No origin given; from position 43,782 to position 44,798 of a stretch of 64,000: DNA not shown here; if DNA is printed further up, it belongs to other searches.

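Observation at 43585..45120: Three-gene operon pairs a cytoplasmic and a Tat-exported DUF2769-like Cys-rich protein around a 4-TM::cytochrome c fusion (candidate transmembrane electron-transfer module)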

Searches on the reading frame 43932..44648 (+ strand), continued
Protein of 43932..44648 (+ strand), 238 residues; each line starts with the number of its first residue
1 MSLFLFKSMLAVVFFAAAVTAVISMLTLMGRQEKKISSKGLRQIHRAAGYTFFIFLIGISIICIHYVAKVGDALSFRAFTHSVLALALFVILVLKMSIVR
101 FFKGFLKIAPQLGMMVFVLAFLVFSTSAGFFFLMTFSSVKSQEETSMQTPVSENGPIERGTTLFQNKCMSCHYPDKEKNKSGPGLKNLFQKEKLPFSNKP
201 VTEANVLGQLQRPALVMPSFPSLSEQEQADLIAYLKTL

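Call 17: find_related_loci(query=A1, collection=genome_contigs, flank=8000)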
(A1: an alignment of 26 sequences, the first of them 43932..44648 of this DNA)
Query A1 (238 aa) in genome_contigs; peptide patterns used: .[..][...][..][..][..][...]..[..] (x = any residue, [..] = any of these).
91 stretches matched a pattern; 48 encode a relative of the query (tblastn E <= 1e-3); 48 distinct loci.
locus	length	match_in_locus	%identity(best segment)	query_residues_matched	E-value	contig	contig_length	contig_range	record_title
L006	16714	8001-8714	55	1-238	7e-84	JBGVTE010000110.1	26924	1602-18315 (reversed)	MAG: Candidatus Aminicenantaceae bacterium isolate S_218_B4 k127_624825, whole genome shotgun sequence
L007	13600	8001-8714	54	1-238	1e-82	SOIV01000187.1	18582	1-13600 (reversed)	MAG: Candidatus Aminicenantes bacterium isolate E29_bin47 NODE_602_length_18582_cov_97.610137, whole genome shotgun sequ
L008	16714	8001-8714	53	1-238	8e-80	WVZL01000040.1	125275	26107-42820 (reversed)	MAG: Candidatus Aminicenantes bacterium isolate CS4-C018 C_merged_R1_(paired)_contig_3980, whole genome shotgun sequence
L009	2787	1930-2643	52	1-238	8e-80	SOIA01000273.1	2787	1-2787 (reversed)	MAG: Candidatus Aminicenantes bacterium isolate E29_bin11 NODE_28441_length_2787_cov_19.165081, whole genome shotgun seq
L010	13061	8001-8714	53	1-238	2e-78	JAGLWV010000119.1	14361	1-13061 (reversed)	MAG: Candidatus Aminicenantes bacterium isolate RS_12_32 ZL285.bin.32.fa_119, whole genome shotgun sequence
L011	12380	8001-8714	56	1-238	4e-77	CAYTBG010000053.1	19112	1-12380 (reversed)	MAG TPA_asm: uncultured Eubacteriales bacterium isolate SRP068000_co2_7 genome assembly, contig: NODE_2218_length_19112_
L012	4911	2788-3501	56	1-238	3e-77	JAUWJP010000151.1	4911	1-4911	MAG: Candidatus Aminicenantes bacterium isolate CSMAG_2323 CSMAG_2323_k127_6446922_length_4911_cov_15.0000, whole genome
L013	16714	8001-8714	55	1-238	3e-77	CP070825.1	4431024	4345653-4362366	MAG: Candidatus Aminicenantes bacterium isolate bin112 chromosome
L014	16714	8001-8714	51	1-238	4e-76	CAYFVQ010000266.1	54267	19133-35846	MAG TPA_asm: uncultured Eubacteriales bacterium isolate ERP108616_co1_206 genome assembly, contig: k119_697874, whole ge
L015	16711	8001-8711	57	1-237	3e-75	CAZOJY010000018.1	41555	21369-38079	MAG TPA_asm: uncultured Eubacteriales bacterium isolate binchicken_co275_143 genome assembly, contig: NODE_916_length_41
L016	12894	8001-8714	53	1-238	7e-74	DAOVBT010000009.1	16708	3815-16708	MAG TPA_asm: Candidatus Aminicenantes bacterium isolate CSMAG_1012 CSMAG_1012_k141_5460541_length_16708_cov_6.0371, whol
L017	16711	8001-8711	50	1-238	1e-72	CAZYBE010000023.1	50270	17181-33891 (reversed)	MAG TPA_asm: uncultured Eubacteriales bacterium isolate binchicken_co376_124 genome assembly, contig: NODE_509_length_50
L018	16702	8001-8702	52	1-238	6e-71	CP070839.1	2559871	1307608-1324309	MAG: Candidatus Zixiibacteriota bacterium isolate bin1014 chromosome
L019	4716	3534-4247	53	1-238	4e-70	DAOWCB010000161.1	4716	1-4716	MAG TPA_asm: Candidatus Aminicenantes bacterium isolate CSMAG_1876 CSMAG_1876_k141_6540883_length_4716_cov_9.0000, whole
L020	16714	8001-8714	53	1-238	1e-69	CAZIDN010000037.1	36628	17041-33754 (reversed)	MAG TPA_asm: uncultured Eubacteriales bacterium isolate binchicken_co376_288 genome assembly, contig: NODE_898_length_36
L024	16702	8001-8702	49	1-238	2e-68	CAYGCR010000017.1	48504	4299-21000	MAG TPA_asm: uncultured Ignavibacteria bacterium isolate ERP108616_co2_224 genome assembly, contig: NODE_765_length_4850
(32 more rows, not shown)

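Call 36: predict_structure(alignment_id=A4)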
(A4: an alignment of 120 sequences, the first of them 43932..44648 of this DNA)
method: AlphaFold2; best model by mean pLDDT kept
length: 238 residues; sequences in the alignment: 120
mean_pLDDT: 82.3   pTM: 0.59
mean pLDDT of the five models: 82.3, 80.6, 77.5, 75.6, 63.7
residues with pLDDT >= 90: 86; 70-90: 112; 50-70: 26; < 50: 14
segments of 3 or more residues with pLDDT < 50: 140-153
pLDDT, mean of each block of 10 residues (from residue 1): 81 96 91 77 95 96 87 80 95 93 88 96 90 68 39 62 83 71 77 81 86 70 81 89
secondary structure, 60 per line:
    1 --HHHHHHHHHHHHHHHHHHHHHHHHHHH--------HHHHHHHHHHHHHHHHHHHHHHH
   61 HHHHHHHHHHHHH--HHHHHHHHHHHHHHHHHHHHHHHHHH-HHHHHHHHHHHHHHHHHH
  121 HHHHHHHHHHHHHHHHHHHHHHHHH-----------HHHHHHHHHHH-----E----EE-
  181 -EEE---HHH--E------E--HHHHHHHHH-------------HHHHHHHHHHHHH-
elements in order: H3-29 H38-73 H76-101 H103-145 H157-167 E182-184 H203-211 H225-237

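Call 40: fold_search(model_id=the predicted structure, library=pdb)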
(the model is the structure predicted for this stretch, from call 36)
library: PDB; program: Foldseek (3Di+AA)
matches with E <= 10: 212; with E <= 0.001: 0
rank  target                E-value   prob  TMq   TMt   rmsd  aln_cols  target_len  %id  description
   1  2yev_B                1.4e-02  1.00  0.31  0.23   4.0        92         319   28  Structure of caa3-type cytochrome oxidase (released 2012-05-23)
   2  9h4c                  4.2e-01  0.85  0.25  0.43   5.8       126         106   17  Crystal structure of the diheme 4D2 (mutant T19D) with bound Fe(III) mesoporphyrin IX (released 2025-12-03)
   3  6a2j                  7.2e-01  0.63  0.32  0.26  12.0       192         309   10  Crystal structure of heme A synthase from Bacillus subtilis (released 2018-11-21)
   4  7xge_A                7.5e-01  0.66  0.25  0.33  11.4       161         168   11  Crystal structure of MCL-1 in complex with computationally designed inhibitor protein (released 2022-07-20)
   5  6g94_A                8.7e-01  0.57  0.30  0.38   7.3       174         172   11  Structure of E. coli hydrogenase-1 C19G variant in complex with cytochrome b (released 2018-06-13)
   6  6egc                  9.1e-01  0.87  0.29  0.43   6.3       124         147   10  Single-chain version of 2L4HC2_23 (PDB 5J0K) (released 2019-05-29)
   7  6m6u_H                1.0e+00  0.75  0.31  0.48   6.9       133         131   13  Crystal structure the toxin-antitoxin MntA-HpeT mutant-D39ED41E (released 2020-09-30)
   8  4o7g_A                1.1e+00  0.75  0.35  0.38   6.6       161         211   14  Crystal Structure of Ascorbate-bound Cytochrome b561, crystal soaked in 1 M L-ascorbate for 40 minutes (released 2014-02-05)
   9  6y9b_A                1.2e+00  0.80  0.33  0.32   7.1       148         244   13  Cryo-EM structure of trimeric human STEAP1 bound to three Fab120.545 fragments (released 2020-05-20)
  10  4o6y_B                1.2e+00  0.82  0.35  0.39   5.7       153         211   17  Crystal Structure of Cytochrome b561 (released 2014-02-05)
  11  8fy5_A                1.3e+00  0.11  0.13  0.10  13.2       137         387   12  Human TMEM175-LAMP1 full-length complex (released 2023-06-28)
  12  4gd3_A                1.4e+00  0.63  0.35  0.43   6.4       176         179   15  Structure of E. coli hydrogenase-1 in complex with cytochrome b (released 2013-01-02)
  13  6e2g_C                1.4e+00  0.54  0.33  0.14  11.2       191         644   13  Cryo-EM structure of rat TRPV6 in complex with Calmodulin (released 2018-08-22)
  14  4k0d_B                1.5e+00  0.54  0.30  0.43   6.3       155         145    8  Periplasmic sensor domain of sensor histidine kinase, Adeh_2942 (released 2013-06-12)
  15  9nvr_A                1.5e+00  0.47  0.33  0.13  11.1       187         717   11  Structure of Nanchung-Inactive-Calmodulin in complex with Afidopyropen, EDTA (released 2026-02-11)
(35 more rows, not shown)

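Call 50: search_protein_families(library=pfam, proteins=[L018:5265-7796:-, L018:9268-10263:+, L018:10268-11071:+, L018:4320-5111:-, L024:6519-7622:+, L024:9853-10518:+, L024:3087-5057:-, L024:5724-6137:+, L003:6802-7224:+, L003:7229-7507:+], max_evalue=0.001)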
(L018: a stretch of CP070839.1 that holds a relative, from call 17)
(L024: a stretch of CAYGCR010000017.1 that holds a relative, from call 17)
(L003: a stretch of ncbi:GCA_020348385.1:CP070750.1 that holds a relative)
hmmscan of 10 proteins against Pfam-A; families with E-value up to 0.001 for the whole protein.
L018:5265-7796:- (843 aa): 5 families
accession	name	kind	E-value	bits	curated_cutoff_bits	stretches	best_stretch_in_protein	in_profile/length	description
PF14312.12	FG-GAP_2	-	2e-13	50.7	23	2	168-211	13-49/49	FG-GAP repeat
PF01839.29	FG-GAP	-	2.1e-13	50.2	22.1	2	231-269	1-37/37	FG-GAP repeat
PF00404.24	Dockerin_1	-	3.1e-07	30.9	22.9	1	781-834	2-56/57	Dockerin type I domain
PF19550.4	DUF6073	-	3.4e-05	24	25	1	643-745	74-176/219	Family of unknown function (DUF6073)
PF13517.12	FG-GAP_3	-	0.00071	20.6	26.9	1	182-251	1-61/61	FG-GAP-like repeat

L018:9268-10263:+ (331 aa): 4 families
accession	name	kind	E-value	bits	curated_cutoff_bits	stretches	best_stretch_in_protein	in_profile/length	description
PF00005.33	ABC_tran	-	6.3e-26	92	25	1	39-183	2-137/137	ABC transporter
PF13304.12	AAA_21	-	1.6e-14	55.2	27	2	154-213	237-299/304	AAA domain, putative AbiEii toxin, Type IV TA system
PF13732.12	DrrA1-3_C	-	1.2e-08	36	27.4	1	236-323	1-81/81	ATP-binding protein DrrA1-3-like, C-terminal domain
PF13555.12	AAA_29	-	0.0004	20.5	27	1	41-76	15-50/61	P-loop containing region of AAA domain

L018:10268-11071:+ (267 aa): 3 families
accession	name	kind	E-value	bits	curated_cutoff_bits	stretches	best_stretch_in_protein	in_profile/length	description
PF01061.29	ABC2_membrane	-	9.4e-12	45.3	26.9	1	9-220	8-210/211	ABC-2 type transporter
PF12698.13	ABC2_membrane_3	-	2.3e-08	34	31.6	1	55-248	163-346/347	ABC-2 family transporter protein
PF03379.19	CcmB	-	0.00027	20.9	24.9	1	65-172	49-155/215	CcmB protein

L018:4320-5111:- (263 aa): 0 families

L024:6519-7622:+ (367 aa): 1 family
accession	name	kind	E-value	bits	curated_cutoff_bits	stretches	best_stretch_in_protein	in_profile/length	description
PF07995.17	GSDH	-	7.1e-30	104.8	25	1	49-249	15-222/332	Glucose / Sorbosone dehydrogenase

L024:9853-10518:+ (221 aa): 3 families
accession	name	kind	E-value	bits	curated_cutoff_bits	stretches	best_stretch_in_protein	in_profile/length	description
PF08534.16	Redoxin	-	1.6e-09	38.2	26.6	1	92-204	14-137/148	Redoxin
PF00578.27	AhpC-TSA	-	9.6e-09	35.7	26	1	87-197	6-123/124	AhpC/TSA family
PF13905.12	Thioredoxin_8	-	0.00065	20.4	27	0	110-193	6-92/94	Thioredoxin-like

L024:3087-5057:- (656 aa): 16 families
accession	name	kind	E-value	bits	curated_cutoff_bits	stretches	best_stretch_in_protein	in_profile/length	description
PF07719.23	TPR_2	-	3.9e-21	73.8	27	1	574-607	1-34/34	Tetratricopeptide repeat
PF00515.34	TPR_1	-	4.6e-19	67.8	27.8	1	574-607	1-34/34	Tetratricopeptide repeat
PF13181.12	TPR_8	-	2.1e-16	59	25.7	2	574-607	1-34/34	Tetratricopeptide repeat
PF13432.12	TPR_16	-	4.1e-15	56.3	32.7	3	546-607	3-64/65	Tetratricopeptide repeat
PF13231.12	PMT_2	-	2.7e-14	54.1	26.1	1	106-268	2-158/160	Dolichyl-phosphate-mannose-protein mannosyltransferase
PF13414.12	TPR_11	-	3.1e-14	52.8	26.8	2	513-553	1-41/42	TPR repeat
PF13424.12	TPR_12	-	7.4e-13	48.9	30.1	2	540-604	3-75/77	Tetratricopeptide repeat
PF14559.12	TPR_19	-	6.5e-12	46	25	2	519-568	4-53/68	Tetratricopeptide repeat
PF13176.12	TPR_7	-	1.2e-11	44.2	27.9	0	576-606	1-31/36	Tetratricopeptide repeat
PF13428.12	TPR_14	-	5.6e-11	42.4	23.5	0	577-612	4-39/44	Tetratricopeptide repeat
PF13174.12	TPR_6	-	1.5e-09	38.3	26.3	0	508-538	2-32/33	Tetratricopeptide repeat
PF13431.12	TPR_17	-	1.3e-05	25.5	24.4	0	529-560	2-33/34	Tetratricopeptide repeat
PF13371.12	TPR_9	-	4.4e-05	23.9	35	0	547-612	2-67/73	Tetratricopeptide repeat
PF13374.12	TPR_10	-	7.6e-05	23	27.5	0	579-601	7-29/42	Tetratricopeptide repeat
PF25068.1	ARM_TT21_4th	-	7.8e-05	23.4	30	0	513-567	6-59/153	Tetratricopeptide repeat protein 21 forth ARM domain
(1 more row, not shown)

L024:5724-6137:+ (137 aa): 0 families

L003:6802-7224:+ (140 aa): 2 families
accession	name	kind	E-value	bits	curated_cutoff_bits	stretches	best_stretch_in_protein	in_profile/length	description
PF02943.20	FeThRed_B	-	1.1e-15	58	22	1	66-138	15-86/106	Ferredoxin thioredoxin reductase catalytic beta chain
PF21349.2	RUBY_RBDX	-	5.4e-07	29.4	26.5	1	5-28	1-24/30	Rubrerythrin, rubredoxin-like domain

L003:7229-7507:+ (92 aa): 0 families

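Call 76: search_protein_families(library=pfam, proteins=[L004:6825-8012:+], max_evalue=0.001)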
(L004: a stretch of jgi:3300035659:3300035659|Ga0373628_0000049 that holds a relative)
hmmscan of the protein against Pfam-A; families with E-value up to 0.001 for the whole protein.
L004:6825-8012:+ (395 aa): 1 family
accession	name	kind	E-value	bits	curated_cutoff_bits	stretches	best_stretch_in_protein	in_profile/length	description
PF19089.6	DUF5777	-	1.9e-54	184.9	23.1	1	154-395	1-247/247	Membrane bound beta barrel domain (DUF5777)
